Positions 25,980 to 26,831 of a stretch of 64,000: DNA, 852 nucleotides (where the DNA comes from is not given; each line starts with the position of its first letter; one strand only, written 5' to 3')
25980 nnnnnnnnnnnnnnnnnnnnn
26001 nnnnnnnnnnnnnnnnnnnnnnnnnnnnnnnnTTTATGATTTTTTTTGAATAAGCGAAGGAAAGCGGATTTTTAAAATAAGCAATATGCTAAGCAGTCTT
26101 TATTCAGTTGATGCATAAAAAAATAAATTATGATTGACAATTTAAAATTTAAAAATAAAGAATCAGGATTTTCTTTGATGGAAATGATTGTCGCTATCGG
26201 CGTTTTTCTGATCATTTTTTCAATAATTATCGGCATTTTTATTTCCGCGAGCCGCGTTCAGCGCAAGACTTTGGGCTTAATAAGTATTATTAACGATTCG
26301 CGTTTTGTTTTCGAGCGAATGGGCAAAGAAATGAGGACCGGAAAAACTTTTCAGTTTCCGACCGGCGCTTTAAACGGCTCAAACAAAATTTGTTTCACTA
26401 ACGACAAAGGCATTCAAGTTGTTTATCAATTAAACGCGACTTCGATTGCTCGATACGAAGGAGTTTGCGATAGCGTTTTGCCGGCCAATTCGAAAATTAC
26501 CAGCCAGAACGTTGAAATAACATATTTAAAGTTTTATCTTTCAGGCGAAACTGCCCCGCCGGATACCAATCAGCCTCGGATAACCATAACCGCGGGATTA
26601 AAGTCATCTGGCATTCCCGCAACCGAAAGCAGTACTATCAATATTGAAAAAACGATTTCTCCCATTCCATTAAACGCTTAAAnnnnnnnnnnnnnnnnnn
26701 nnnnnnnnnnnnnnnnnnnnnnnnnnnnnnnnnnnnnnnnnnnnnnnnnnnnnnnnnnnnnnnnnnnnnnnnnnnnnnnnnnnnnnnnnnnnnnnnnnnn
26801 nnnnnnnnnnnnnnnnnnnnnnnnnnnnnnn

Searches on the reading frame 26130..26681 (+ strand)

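Call 72: search_protein_families(library=pfam, proteins=[window:26130-26681:+], max_evalue=0.001)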
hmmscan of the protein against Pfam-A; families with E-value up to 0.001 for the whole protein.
window:26130-26681:+ (183 aa): 1 family
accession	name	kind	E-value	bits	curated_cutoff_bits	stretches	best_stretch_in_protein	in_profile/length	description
PF07963.17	N_methyl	-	0.00011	22.1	21.2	1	9-33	2-26/27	Prokaryotic N-terminal methylation motif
